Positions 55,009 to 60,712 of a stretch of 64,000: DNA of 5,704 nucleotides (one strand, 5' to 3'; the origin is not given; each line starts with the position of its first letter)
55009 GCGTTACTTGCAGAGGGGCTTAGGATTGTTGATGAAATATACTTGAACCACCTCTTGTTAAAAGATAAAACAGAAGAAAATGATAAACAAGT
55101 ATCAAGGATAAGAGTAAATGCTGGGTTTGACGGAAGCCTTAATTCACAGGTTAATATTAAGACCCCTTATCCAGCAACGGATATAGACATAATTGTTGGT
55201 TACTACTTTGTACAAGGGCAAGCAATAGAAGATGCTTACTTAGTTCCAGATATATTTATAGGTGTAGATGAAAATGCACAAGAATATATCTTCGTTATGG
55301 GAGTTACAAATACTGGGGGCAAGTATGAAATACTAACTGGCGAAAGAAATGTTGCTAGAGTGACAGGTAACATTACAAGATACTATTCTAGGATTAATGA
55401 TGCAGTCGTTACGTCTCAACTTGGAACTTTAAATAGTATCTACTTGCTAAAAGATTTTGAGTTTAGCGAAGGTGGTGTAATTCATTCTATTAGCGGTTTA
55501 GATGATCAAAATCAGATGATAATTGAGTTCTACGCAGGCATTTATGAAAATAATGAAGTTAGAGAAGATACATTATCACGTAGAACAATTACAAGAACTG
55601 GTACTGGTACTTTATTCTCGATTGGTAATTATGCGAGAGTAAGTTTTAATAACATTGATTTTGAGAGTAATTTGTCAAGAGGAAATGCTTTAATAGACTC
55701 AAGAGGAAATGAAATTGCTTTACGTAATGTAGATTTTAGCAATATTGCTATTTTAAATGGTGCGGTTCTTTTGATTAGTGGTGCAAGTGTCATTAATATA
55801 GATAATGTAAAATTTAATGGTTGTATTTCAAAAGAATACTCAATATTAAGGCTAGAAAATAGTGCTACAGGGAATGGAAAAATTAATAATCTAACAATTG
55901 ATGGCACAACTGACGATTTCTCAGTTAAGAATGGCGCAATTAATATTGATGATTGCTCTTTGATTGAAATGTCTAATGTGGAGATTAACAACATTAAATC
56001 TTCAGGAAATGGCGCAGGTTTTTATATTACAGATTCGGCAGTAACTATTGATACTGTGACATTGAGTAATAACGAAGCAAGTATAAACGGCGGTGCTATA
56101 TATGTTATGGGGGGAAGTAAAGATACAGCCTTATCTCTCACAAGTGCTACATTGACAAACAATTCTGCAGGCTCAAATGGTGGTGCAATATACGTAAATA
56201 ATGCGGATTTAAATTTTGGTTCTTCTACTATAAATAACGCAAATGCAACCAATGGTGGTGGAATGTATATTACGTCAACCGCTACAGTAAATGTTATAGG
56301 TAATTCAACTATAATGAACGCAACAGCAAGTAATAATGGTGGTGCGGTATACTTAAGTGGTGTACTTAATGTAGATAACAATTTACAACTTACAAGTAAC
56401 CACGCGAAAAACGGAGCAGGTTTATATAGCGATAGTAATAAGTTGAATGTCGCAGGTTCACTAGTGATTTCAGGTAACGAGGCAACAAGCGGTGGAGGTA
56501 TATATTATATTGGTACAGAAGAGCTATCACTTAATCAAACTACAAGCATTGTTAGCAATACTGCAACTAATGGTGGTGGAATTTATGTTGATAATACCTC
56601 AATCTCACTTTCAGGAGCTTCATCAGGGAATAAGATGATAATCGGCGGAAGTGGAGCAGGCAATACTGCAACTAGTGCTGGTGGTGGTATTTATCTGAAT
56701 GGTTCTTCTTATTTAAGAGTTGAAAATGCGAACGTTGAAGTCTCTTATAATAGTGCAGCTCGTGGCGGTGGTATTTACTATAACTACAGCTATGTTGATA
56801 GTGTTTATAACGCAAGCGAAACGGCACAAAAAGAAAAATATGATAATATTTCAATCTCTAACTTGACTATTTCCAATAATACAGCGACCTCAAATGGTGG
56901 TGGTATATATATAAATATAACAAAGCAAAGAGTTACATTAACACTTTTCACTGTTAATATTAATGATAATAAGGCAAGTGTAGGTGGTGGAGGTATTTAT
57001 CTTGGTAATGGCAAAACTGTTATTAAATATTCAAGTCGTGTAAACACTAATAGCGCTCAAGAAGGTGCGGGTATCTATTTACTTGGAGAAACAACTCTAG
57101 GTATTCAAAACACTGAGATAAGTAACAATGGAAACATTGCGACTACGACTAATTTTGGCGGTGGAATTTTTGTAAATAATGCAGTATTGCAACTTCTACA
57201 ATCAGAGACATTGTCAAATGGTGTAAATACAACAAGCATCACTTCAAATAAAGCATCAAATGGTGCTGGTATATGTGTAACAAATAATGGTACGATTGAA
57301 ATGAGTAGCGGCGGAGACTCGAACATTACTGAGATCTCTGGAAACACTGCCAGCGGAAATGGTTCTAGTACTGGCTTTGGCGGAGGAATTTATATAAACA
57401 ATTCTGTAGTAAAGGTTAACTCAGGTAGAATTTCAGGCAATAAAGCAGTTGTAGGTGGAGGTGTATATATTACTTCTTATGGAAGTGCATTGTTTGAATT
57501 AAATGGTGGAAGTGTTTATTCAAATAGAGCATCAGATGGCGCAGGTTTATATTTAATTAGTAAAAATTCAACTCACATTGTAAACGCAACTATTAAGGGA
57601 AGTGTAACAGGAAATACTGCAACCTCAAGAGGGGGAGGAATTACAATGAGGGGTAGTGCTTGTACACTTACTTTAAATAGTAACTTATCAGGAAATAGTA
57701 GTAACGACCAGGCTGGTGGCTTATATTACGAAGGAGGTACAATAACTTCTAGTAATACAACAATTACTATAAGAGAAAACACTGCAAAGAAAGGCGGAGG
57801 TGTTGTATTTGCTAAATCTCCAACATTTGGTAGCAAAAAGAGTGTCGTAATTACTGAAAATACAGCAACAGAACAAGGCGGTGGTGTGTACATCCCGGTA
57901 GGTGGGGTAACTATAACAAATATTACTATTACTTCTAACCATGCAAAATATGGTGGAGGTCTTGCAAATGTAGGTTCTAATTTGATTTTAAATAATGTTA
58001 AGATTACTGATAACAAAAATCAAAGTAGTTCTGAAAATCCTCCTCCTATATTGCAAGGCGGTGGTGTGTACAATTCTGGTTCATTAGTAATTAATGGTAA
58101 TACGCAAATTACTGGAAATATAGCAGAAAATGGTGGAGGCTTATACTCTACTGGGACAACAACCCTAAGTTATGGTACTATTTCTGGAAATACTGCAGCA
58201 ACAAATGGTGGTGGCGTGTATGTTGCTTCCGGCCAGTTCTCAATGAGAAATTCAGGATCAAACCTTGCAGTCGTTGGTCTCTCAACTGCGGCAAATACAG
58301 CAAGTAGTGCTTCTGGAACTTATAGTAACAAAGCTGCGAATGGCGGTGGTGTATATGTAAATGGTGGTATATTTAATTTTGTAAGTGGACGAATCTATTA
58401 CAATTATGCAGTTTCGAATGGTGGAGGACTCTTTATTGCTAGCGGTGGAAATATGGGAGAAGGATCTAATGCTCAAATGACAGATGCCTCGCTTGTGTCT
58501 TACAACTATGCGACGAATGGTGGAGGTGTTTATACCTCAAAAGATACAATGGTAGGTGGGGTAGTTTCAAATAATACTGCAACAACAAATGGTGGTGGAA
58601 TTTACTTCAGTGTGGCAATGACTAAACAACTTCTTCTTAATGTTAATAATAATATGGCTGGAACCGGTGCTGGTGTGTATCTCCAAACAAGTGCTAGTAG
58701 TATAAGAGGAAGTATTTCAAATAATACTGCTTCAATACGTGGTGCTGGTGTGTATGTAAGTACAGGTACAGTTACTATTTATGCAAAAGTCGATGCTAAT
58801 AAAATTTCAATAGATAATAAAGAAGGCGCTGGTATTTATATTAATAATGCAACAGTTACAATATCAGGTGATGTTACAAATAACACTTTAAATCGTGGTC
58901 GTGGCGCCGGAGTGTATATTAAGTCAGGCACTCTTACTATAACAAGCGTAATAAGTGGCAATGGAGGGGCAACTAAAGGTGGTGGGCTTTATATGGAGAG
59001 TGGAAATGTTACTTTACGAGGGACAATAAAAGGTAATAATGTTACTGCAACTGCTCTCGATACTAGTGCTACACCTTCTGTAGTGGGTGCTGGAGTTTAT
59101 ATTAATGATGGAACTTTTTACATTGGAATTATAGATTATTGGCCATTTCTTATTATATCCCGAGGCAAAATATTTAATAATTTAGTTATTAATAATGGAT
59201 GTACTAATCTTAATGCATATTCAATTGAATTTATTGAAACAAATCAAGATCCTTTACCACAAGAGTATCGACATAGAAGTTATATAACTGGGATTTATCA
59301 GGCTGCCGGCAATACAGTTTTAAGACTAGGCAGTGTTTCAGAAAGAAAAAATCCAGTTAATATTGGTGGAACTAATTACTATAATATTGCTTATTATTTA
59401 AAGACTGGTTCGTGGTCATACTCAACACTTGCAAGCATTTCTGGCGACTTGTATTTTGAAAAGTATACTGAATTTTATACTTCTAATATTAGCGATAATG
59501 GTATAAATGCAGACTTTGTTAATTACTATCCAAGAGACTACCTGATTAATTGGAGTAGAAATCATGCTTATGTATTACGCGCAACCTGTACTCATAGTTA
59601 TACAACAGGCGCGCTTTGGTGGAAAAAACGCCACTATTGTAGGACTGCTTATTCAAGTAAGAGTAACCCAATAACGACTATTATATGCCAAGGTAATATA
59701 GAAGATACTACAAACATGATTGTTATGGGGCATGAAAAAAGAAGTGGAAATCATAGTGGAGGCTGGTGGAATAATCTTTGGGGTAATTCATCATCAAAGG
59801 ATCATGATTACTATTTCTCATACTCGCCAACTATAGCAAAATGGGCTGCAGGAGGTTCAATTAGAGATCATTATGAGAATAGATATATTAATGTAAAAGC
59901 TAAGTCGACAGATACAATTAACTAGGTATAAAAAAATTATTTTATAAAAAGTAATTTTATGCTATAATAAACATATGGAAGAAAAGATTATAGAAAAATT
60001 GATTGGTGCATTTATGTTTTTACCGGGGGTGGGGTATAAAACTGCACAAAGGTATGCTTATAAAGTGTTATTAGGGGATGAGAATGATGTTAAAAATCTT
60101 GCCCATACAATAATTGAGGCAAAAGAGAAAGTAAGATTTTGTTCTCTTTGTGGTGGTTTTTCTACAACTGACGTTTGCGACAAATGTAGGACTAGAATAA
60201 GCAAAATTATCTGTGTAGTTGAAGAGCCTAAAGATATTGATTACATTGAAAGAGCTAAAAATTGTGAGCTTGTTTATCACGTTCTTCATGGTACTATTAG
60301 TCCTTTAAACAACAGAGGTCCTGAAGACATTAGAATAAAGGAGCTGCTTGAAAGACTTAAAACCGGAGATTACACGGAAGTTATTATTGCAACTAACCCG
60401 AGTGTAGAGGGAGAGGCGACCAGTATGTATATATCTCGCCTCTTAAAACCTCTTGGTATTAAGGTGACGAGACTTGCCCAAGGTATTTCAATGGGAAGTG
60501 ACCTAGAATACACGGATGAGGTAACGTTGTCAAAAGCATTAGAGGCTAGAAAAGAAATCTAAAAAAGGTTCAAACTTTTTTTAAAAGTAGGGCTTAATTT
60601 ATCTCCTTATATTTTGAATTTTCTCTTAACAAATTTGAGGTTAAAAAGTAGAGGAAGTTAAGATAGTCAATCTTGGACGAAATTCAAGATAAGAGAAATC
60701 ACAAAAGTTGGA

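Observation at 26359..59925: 33.6-kb gene for an 11,188-aa modular surface filament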

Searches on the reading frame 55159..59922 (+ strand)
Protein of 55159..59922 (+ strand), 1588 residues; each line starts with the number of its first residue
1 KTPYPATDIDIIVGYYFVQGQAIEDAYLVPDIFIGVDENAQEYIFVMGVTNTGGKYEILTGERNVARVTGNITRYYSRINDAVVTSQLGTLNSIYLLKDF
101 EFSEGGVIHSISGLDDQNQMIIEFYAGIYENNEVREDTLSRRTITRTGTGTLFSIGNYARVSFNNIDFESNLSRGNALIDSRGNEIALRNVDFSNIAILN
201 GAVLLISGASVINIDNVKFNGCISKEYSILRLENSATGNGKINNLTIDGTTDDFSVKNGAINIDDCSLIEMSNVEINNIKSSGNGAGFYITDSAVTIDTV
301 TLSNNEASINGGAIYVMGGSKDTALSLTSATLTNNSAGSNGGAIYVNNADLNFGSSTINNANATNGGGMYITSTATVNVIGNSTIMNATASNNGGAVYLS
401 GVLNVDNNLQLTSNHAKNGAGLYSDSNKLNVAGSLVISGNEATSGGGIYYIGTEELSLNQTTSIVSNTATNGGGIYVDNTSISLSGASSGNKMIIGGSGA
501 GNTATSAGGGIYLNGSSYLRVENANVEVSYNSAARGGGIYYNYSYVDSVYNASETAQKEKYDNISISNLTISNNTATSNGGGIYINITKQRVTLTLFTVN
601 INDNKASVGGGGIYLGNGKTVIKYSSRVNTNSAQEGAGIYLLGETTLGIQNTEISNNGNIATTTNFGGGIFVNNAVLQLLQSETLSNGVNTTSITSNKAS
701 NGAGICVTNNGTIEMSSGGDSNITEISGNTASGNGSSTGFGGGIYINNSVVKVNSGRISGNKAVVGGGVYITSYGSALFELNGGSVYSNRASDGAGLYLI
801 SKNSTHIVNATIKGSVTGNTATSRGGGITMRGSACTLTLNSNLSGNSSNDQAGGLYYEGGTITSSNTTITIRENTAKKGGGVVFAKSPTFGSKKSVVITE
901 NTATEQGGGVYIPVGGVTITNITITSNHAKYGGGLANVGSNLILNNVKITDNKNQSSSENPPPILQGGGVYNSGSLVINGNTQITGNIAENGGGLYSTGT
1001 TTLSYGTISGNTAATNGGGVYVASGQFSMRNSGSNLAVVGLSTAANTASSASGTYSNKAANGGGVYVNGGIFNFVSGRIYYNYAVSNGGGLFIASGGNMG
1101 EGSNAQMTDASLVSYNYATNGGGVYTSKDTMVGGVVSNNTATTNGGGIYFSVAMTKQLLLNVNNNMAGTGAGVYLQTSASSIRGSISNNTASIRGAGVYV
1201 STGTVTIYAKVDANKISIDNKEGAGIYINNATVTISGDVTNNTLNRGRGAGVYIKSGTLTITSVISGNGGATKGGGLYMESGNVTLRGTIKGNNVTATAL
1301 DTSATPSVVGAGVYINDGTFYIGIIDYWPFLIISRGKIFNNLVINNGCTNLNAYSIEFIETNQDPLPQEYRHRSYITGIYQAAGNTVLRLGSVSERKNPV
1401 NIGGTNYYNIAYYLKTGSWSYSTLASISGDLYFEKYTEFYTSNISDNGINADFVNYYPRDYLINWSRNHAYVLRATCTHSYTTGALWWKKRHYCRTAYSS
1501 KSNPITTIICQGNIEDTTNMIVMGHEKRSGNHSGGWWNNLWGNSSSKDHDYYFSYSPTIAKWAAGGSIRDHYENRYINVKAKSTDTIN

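Call 7: search_protein_families(library=pfam, proteins=[window:55159-59922:+], max_evalue=0.01)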
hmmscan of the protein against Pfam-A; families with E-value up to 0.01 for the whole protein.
window:55159-59922:+ (1588 aa): 1 family
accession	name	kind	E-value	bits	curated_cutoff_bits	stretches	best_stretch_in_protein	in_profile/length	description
PF02415.23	Chlam_PMP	-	0.00054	20.4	20.6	0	568-585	1-18/19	Chlamydia polymorphic membrane protein (Chlamydia_PMP) repeat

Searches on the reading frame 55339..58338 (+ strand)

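Call 73: search_protein_families(library=ncbifam, proteins=[window:55339-58338:+], max_evalue=0.001)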
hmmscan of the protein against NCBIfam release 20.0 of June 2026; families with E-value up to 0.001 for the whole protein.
window:55339-58338:+ (1000 aa): 1 family
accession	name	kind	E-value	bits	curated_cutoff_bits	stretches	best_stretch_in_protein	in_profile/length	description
TIGR01376.1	POMP_repeat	repeat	8.2e-12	44.4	15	0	269-289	4-25/28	polymorphic outer membrane protein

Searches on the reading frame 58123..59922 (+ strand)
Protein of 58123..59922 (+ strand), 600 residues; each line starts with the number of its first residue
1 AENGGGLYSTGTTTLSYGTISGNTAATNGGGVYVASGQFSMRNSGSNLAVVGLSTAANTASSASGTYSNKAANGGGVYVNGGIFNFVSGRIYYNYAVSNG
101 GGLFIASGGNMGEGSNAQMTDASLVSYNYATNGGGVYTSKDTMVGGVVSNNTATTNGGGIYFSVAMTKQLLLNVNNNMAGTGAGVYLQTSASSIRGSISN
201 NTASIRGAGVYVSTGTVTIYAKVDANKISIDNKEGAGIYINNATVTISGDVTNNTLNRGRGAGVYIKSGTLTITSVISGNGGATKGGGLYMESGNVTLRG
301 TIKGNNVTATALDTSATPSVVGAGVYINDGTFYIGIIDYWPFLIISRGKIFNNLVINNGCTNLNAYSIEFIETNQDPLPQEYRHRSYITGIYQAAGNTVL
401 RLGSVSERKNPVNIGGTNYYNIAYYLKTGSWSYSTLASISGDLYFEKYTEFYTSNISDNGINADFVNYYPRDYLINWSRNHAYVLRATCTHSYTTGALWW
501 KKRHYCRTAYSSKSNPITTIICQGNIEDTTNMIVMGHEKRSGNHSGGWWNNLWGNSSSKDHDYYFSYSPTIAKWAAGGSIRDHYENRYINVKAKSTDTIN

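Call 91: find_homologous_proteins(query=window:58123-59922:+, region=300-600, max_evalue=0.00001)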
Query window:58123-59922:+, residues 300-600 (301 aa): 2 proteins with E <= 0.00001 among 1990 candidates.
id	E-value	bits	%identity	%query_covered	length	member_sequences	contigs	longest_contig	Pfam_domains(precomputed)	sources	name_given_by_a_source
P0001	1.6e-30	124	37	76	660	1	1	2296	-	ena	-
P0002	4.0e-28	117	35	76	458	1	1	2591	-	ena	-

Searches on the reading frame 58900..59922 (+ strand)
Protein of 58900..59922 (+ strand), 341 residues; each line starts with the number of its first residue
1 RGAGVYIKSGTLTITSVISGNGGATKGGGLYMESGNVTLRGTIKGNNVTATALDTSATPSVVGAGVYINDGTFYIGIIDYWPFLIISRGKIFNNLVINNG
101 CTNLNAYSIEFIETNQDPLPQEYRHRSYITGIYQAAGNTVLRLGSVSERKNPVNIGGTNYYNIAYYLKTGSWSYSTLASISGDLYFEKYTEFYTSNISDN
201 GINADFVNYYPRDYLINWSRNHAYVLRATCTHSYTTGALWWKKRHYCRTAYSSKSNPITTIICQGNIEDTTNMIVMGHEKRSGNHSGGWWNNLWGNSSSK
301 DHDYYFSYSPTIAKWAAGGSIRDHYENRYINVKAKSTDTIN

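Call 34: search_protein_families(library=pfam, proteins=[window:58900-59922:+], max_evalue=1)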
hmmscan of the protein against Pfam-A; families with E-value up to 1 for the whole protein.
window:58900-59922:+ (341 aa): 0 families

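Call 39: search_protein_representatives(protein=window:59101-59922:+)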
Query: 274 residues. Proteins with E-value up to 0.001 (for the whole library): 3; up to 1e-10: 2; up to 1e-30: 0. The best 3 are listed.
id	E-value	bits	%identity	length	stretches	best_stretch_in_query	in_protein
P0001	8.2e-27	110.6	40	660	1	19-253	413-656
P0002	2.6e-24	102.4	37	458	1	19-249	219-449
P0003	9.5e-08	48.0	25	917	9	55-103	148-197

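Call 73: search_protein_families(library=ncbifam, proteins=[window:58900-59922:+], max_evalue=0.001)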
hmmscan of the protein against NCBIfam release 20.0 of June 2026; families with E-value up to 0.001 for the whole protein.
window:58900-59922:+ (341 aa): 0 families

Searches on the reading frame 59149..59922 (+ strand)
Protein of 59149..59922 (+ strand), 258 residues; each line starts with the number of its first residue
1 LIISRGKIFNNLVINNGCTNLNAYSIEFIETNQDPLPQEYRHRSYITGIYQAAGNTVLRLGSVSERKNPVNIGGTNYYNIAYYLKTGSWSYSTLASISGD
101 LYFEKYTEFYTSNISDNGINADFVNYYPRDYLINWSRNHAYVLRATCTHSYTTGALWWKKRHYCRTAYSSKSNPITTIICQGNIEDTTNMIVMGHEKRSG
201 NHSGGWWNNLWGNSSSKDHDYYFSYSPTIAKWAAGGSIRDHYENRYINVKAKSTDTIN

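Call 93: find_related_loci(query=window:59149-59922:+, collection=metagenome_contigs, flank=2500)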
Query window:59149-59922:+ (258 aa) in metagenome_contigs; peptide patterns used: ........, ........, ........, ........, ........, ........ (x = any residue, [..] = any of these).
60 stretches matched a pattern, but none encodes a relative of the query by tblastn (E <= 1e-3).

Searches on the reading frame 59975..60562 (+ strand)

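Call 7: search_protein_families(library=pfam, proteins=[window:59975-60562:+], max_evalue=0.01)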
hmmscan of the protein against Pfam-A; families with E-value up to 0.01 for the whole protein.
window:59975-60562:+ (195 aa): 5 families
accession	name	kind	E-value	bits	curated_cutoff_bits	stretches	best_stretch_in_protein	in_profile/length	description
PF13662.12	Toprim_4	-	2.5e-20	72.9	25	1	78-168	2-85/85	Toprim domain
PF21176.3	RecR_HhH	-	4.8e-13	49.1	27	1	6-49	1-44/45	RecR, helix-hairpin-helix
PF01751.28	Toprim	-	1.3e-11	44.9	23.1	1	79-165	2-94/96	Toprim domain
PF21175.2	RecR_C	-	2.3e-11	43.3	22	1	170-193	1-24/24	RecR, C-terminal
PF02132.21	RecR_ZnF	-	0.00039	20.6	22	1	53-69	1-17/21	RecR, Cys4-zinc finger domain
